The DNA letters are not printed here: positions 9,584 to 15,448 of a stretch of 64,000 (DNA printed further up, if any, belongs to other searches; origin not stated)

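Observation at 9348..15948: Three-gene signalling module around an 1855-aa kinase-like/AAA/GAF/PAS/histidine-kinase fusion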

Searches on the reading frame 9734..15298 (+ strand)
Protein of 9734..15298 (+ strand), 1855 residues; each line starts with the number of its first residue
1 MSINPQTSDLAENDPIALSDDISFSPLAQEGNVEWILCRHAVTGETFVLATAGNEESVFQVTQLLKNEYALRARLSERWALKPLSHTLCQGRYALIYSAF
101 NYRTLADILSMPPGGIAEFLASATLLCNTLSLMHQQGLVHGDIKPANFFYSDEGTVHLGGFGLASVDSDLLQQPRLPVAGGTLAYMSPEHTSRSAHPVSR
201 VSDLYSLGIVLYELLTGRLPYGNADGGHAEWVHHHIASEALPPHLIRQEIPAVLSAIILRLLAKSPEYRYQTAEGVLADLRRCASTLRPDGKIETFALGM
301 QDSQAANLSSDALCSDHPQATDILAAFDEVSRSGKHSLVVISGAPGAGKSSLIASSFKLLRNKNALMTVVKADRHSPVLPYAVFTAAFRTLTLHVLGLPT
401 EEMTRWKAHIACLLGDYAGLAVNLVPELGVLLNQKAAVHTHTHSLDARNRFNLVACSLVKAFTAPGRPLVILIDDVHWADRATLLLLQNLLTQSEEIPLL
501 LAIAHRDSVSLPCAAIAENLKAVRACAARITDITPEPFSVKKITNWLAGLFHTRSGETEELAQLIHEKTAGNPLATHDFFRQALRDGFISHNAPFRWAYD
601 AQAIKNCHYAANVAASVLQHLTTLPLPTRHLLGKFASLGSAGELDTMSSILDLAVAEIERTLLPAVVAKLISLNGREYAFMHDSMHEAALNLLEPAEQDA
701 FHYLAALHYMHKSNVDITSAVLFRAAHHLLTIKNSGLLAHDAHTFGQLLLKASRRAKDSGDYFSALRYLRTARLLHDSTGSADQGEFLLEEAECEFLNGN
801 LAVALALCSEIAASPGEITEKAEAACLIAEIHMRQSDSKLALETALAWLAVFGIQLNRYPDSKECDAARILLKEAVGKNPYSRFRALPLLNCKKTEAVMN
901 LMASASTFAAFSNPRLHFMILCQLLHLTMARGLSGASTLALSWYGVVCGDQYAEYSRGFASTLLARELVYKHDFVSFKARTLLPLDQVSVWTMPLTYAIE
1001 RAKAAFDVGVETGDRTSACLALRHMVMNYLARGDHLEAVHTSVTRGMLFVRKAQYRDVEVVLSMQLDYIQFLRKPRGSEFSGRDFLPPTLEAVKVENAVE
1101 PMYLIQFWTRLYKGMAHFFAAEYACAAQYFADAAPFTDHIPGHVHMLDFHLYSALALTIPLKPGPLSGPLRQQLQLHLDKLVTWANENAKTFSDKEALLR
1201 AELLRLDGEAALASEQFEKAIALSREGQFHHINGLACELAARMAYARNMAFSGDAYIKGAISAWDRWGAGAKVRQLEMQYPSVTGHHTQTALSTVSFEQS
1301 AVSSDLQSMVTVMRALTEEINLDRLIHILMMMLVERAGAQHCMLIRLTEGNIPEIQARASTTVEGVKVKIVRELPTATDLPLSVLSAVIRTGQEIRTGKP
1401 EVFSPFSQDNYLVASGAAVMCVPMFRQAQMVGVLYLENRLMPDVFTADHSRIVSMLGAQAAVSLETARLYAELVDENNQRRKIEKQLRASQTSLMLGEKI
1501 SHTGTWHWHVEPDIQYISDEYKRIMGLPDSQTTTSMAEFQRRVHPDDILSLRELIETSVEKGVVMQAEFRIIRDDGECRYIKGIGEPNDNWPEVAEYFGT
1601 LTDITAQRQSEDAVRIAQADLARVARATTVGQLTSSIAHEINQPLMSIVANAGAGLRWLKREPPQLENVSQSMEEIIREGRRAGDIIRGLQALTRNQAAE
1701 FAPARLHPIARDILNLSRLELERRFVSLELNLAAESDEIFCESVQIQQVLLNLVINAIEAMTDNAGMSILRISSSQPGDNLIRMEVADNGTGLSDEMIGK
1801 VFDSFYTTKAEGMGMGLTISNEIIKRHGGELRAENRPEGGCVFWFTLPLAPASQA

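Call 6: search_protein_families(library=pfam, proteins=[window:9734-15298:+], max_evalue=0.01)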
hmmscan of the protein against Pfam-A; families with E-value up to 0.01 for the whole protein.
window:9734-15298:+ (1855 aa): 15 families
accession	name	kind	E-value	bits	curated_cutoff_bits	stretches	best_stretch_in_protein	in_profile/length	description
PF02518.31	HATPase_c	-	4e-24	85.6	26.4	1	1743-1850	3-110/111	Histidine kinase-, DNA gyrase B-, and HSP90-like ATPase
PF13191.12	AAA_16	-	1.1e-23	85.1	32.6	1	321-500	10-165/167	AAA ATPase domain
PF00069.31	Pkinase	-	1.1e-21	77.9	31.7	1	38-272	18-254/263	Protein kinase domain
PF07714.23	PK_Tyr_Ser-Thr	-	8.6e-12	45.3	23.1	1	86-269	69-248/258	Protein tyrosine and serine/threonine kinase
PF08447.18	PAS_3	-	1.2e-10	41.9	25.6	1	1516-1593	3-81/89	PAS fold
PF01590.32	GAF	-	1.7e-09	38.8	22.4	1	1321-1464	1-133/133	GAF domain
PF00512.31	HisKA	-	6.7e-08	32.9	26.9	1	1631-1698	3-65/66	His Kinase A (phospho-acceptor) domain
PF13492.12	GAF_3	-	3.1e-06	28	27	1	1321-1465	1-128/129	GAF domain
PF13185.12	GAF_2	-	1e-05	26.2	28.6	1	1335-1465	17-136/136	GAF domain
PF14531.12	Kinase-like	-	2.1e-05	24.4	25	1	127-265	155-285/289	Kinase-like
PF13432.12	TPR_16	-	0.00055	20.8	32.7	1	751-816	2-63/65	Tetratricopeptide repeat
PF07693.20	KAP_NTPase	-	0.0021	17.8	20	1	334-476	18-160/293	KAP family P-loop domain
PF13401.12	AAA_22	-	0.0023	18.7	27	0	336-503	5-122/130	AAA domain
PF03308.22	MeaB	-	0.0025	17.3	23.1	1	317-380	16-77/273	Methylmalonyl Co-A mutase-associated GTPase MeaB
PF14501.12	HATPase_c_5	-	0.0089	16.4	22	0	1744-1835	4-90/102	GHKL domain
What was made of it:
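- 9845..10603 (+): Hanks-type pseudokinase domain of the large protein (aa 38-290). Pfam Pkinase (call 6).
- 10694..13603 (+): STAND module (aa 321-1290): P-loop NTPase (Walker A K349, Walker B D474/D475), helical and winged-helix arm, and a long TPR-like solenoid. Pfam AAA_16, 85.1 bits, plus a weak TPR_16 hit (call 6).
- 13694..14533 (+): GAF (aa 1321-1465), coiled linker and PAS (aa 1511-1600). Pfam GAF 38.8 bits and PAS_3 41.9 bits (call 6).
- On HstK/CP1-type dual (pseudo)kinase: Pkinase-COG3899 ATPase-GAF/PAS-histidine kinase: Pfam Pkinase 77.9 bits against a cutoff of 31.7 (call 6). Pfam AAA_16 85.1 bits, aa 321-500 (call 6). GAF 38.8, PAS_3 41.9, HisKA 32.9 and HATPase_c 85.6 bits, all above their cutoffs (call 6).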

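Call 7: search_protein_families(library=ncbifam, proteins=[window:9734-15298:+], max_evalue=0.01)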
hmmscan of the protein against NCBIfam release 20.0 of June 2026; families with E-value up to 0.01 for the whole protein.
window:9734-15298:+ (1855 aa): 95 families (the best 25 are shown)
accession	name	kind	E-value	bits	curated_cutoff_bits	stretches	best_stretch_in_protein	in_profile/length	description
NF041777.1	sens_FixL_Rhizob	equivalog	8.2e-54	183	850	2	1597-1852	228-484/485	sensor protein FixL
NF008468.0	PRK11360.1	equivalog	1.2e-44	152.8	646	1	1602-1853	375-612/616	two-component system sensor histidine kinase AtoS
NF052574.1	HisKinEspCMyxo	equivalog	3.3e-38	131.4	1200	1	1550-1853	343-641/785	serine histidine kinase EspC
NF010411.0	PRK13837.1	equivalog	5.3e-38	130.6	647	1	1599-1851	419-677/828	two-component system VirA-like sensor kinase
NF033483.0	PknB_PASTA_kin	equivalog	1.1e-34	120.4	450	1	121-291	111-276/563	Stk1 family PASTA domain-containing Ser/Thr kinase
NF007688.0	PRK10364.1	equivalog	1.1e-34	120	479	1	1609-1850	219-452/460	two-component system sensor histidine kinase ZraS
NF052573.1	HisKinEspAMyxo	equivalog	1.1e-30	106.3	1400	2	1617-1850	371-612/755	serine histidine kinase EspA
NF040750.1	tetrathio_HK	equivalog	3.3e-30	105.1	750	1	1609-1837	317-542/555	tetrathionate respiration histidine kinase TtrS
NF047794.1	HisKinPtgB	equivalog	3.5e-30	104.9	1000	1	1603-1832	415-638/656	two-component system sensor histidine kinase PgtB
NF047466.1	hybrid_RR_LvrB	exception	1.4e-26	93.6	500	1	1608-1849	130-376/377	hybrid histidine kinase/response regulator LvrB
NF038348.1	T2SS_HK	subfamily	2.8e-23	82.2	450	1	1670-1849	398-573/574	histidine kinase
NF053867.1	SprKinKinDBac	equivalog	2.9e-23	82.1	775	1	1629-1850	285-498/500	sporulation kinase KinD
NF010076.0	PRK13557.1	subfamily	7.7e-23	80.7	631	1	1593-1849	133-394/540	histidine kinase famiy protein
NF046026.1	HisKinCckACaul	equivalog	1.1e-22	80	1000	1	1601-1851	280-534/678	cell cycle histidine kinase CckA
NF046020.1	HisKinCckABruc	equivalog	1.3e-22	79.5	1000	1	1580-1848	438-706/868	cell cycle histidine kinase CckA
TIGR02938.1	nifL_nitrog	equivalog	1.2e-20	73.6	242.45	1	1600-1845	244-490/494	nitrogen fixation negative regulator NifL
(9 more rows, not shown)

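Call 8: find_homologous_proteins(query=window:9734-15298:+, max_evalue=1e-10)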
Query window:9734-15298:+ (1855 aa): 1489 proteins with E <= 1e-10 among 8000 candidates; the best 120 are listed.
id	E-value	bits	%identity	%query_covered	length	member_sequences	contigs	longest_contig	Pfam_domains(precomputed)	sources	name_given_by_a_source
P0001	0.0e+0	4152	99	100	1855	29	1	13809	PF08447.19,PF07714.24,PF00069.32,PF13185.13,PF01590.33,PF02518.32,PF14531.13,PF13492.13,PF00512.32,PF13191.13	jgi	-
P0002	0.0e+0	3766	89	100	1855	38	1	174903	PF08447.19,PF07714.24,PF00069.32,PF13185.13,PF01590.33,PF02518.32,PF13492.13,PF00512.32,PF13191.13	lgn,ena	-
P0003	0.0e+0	3450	82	100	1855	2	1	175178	PF08447.19,PF07714.24,PF00069.32,PF13185.13,PF01590.33,PF02518.32,PF14531.13,PF00512.32,PF13191.13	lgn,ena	-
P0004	0.0e+0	3438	82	100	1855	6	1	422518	PF08447.19,PF07714.24,PF00069.32,PF13185.13,PF01590.33,PF02518.32,PF13492.13,PF00512.32,PF13191.13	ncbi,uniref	ncbi:AAA family ATPase [Pantoea cypripedii]|uniref:AAA family ATPase n=1 Tax=Pantoea cypripedii TaxI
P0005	0.0e+0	3416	81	100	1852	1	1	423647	PF08447.19,PF07714.24,PF00069.32,PF13185.13,PF01590.33,PF02518.32,PF13492.13,PF00512.32,PF13191.13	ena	-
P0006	0.0e+0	3396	81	100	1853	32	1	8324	PF08447.19,PF07714.24,PF00069.32,PF13185.13,PF01590.33,PF02518.32,PF00512.32,PF13191.13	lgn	-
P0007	0.0e+0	3382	80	100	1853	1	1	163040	PF08447.19,PF07714.24,PF00069.32,PF13185.13,PF01590.33,PF02518.32,PF00512.32,PF13191.13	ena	-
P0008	0.0e+0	3362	80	100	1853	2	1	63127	PF08447.19,PF07714.24,PF00069.32,PF13185.13,PF01590.33,PF02518.32,PF00512.32,PF13191.13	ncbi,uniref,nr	ncbi:AAA family ATPase [Erwinia sp. 198]|uniref:trifunctional serine/threonine-protein kinase/ATP-bi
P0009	0.0e+0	3329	80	100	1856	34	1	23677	PF08447.19,PF07714.24,PF00069.32,PF13185.13,PF01590.33,PF02518.32,PF14531.13,PF00512.32,PF13191.13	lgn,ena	-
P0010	0.0e+0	3319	79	100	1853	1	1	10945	PF08447.19,PF07714.24,PF00069.32,PF13185.13,PF01590.33,PF02518.32,PF14531.13,PF13492.13,PF00512.32,PF13191.13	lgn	-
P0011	0.0e+0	3312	78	100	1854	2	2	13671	PF08447.19,PF07714.24,PF00069.32,PF01590.33,PF02518.32,PF00512.32,PF13191.13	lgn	-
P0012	0.0e+0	3292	79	100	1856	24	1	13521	PF08447.19,PF07714.24,PF00069.32,PF13185.13,PF01590.33,PF02518.32,PF00512.32,PF13191.13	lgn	-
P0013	0.0e+0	3289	78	100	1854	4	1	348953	PF08447.19,PF07714.24,PF00069.32,PF13185.13,PF01590.33,PF02518.32,PF00512.32,PF13191.13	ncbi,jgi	-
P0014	0.0e+0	3281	78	100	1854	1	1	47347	PF08447.19,PF07714.24,PF00069.32,PF13185.13,PF01590.33,PF02518.32,PF00512.32,PF13191.13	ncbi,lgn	-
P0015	0.0e+0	3278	78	100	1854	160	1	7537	PF08447.19,PF07714.24,PF00069.32,PF13185.13,PF01590.33,PF02518.32,PF00512.32,PF13191.13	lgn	-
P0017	0.0e+0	3265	78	100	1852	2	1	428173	PF08447.19,PF07714.24,PF00069.32,PF13185.13,PF01590.33,PF02518.32,PF14531.13,PF00512.32,PF13191.13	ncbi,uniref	ncbi:ATP-binding protein [Kalamiella sp. sgz302252]|uniref:ATP-binding sensor histidine kinase n=1 T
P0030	0.0e+0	3181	76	99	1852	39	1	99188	PF08447.19,PF07714.24,PF00069.32,PF13185.13,PF01590.33,PF02518.32,PF14531.13,PF00512.32,PF13401.13,PF13191.13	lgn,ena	-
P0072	0.0e+0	2207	55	100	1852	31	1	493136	PF08447.19,PF07714.24,PF00069.32,PF13185.13,PF01590.33,PF02518.32,PF14531.13,PF00512.32,PF13401.13,PF13191.13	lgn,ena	-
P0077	0.0e+0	2136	54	100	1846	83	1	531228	PF08447.19,PF07714.24,PF00069.32,PF13185.13,PF01590.33,PF02518.32,PF00512.32,PF13401.13,PF13191.13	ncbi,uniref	ncbi:trifunctional serine/threonine-protein kinase/ATP-binding protein/sensor histidine kinase [Pant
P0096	0.0e+0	2064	54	99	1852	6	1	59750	PF08447.19,PF07714.24,PF00069.32,PF13185.13,PF01590.33,PF02518.32,PF14531.13,PF00512.32,PF13401.13,PF13191.13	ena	-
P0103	0.0e+0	2043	52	100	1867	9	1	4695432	PF08447.19,PF07714.24,PF00069.32,PF13185.13,PF01590.33,PF02518.32,PF00512.32,PF13401.13,PF13191.13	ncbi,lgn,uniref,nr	ncbi:AAA family ATPase [Leclercia adecarboxylata]|uniref:trifunctional serine/threonine-protein kina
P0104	0.0e+0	2040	52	99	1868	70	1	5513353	PF08447.19,PF07714.24,PF00069.32,PF13185.13,PF01590.33,PF02518.32,PF00512.32,PF13401.13,PF13191.13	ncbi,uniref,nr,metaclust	ncbi:ATP-binding sensor histidine kinase [Serratia plymuthica]|uniref:ATP-binding sensor histidine k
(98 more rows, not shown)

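Call 15: find_related_loci(query=window:9734-15298:+, collection=genome_contigs, flank=10000)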
Query window:9734-15298:+ (1855 aa) in genome_contigs; peptide patterns used: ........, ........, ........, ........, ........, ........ (x = any residue, [..] = any of these).
49 stretches matched a pattern; 38 encode a relative of the query (tblastn E <= 1e-3); 33 distinct loci.
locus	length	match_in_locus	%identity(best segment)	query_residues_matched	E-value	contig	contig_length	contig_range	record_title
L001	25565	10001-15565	99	1-1855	0e+0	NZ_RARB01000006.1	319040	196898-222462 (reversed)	Pantoea piersonii strain IIIF1SW-P2 scaffold6.1, whole genome shotgun sequence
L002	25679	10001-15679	77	1-1850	0e+0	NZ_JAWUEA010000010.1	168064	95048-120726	Rouxiella sp. T17 T17_001_10, whole genome shotgun sequence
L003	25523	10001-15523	78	9-1849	0e+0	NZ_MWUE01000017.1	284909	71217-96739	Pantoea latae strain AS1 16__len__284909, whole genome shotgun sequence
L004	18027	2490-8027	78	1-1849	0e+0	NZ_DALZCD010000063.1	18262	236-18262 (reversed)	MAG: Erwinia sp. isolate CTOTU46998 NODE_168_length_18262_cov_4.743231, whole genome shotgun sequence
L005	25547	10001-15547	77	1-1849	0e+0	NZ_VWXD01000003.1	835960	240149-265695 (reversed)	Candidatus Pantoea formicae isolate Acro-805 NODE_3_length_835960_cov_74.445522, whole genome shotgun sequence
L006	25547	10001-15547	77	1-1849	0e+0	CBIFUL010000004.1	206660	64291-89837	MAG TPA_asm: uncultured Pantoea sp. isolate ERR14720263_concoct_22 genome assembly, contig: ERZ27336808.13, whole genome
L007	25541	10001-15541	77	1-1853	0e+0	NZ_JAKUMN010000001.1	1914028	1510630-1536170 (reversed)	Erwinia sp. CGal63 NODE_1_length_1914028_cov_174.301469, whole genome shotgun sequence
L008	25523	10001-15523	73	9-1849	0e+0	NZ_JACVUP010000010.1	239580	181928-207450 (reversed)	Erwinia sp. S63 NODE_10_length_239580_cov_19.119130, whole genome shotgun sequence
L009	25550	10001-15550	73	1-1850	0e+0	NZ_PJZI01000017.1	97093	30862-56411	Chimaeribacter arupi strain 2016-Iso3 NODE_17_length_97093_cov_15.6342_ID_7580, whole genome shotgun sequence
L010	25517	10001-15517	70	11-1849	0e+0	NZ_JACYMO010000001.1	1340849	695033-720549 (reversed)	Erwinia persicina strain CFBP8797 CFBP879701, whole genome shotgun sequence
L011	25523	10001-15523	74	9-1849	0e+0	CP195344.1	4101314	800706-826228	Enterobacter ludwigii strain E2023-21 chromosome, complete genome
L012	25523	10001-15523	74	9-1849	0e+0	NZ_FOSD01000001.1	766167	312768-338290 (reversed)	Candidatus Pantoea symbiotica isolate YR512, whole genome shotgun sequence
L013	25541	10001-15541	69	1-1849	0e+0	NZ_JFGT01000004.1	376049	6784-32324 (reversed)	Pantoea sp. IMH Scaffold1_4, whole genome shotgun sequence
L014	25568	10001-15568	63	1-1854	0e+0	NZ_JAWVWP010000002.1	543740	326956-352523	Erwinia sp. MMLR14_017 MMLR14_017.c_1, whole genome shotgun sequence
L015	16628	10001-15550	63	1-1848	0e+0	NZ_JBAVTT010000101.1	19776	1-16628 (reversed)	MAG: Erwinia sp. isolate MFD00724_ilm_asm_bin8 k127_136507, whole genome shotgun sequence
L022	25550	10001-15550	78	1-1852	0e+0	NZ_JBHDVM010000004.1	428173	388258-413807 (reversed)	Kalamiella sp. sgz302252 G964_scaffold4, whole genome shotgun sequence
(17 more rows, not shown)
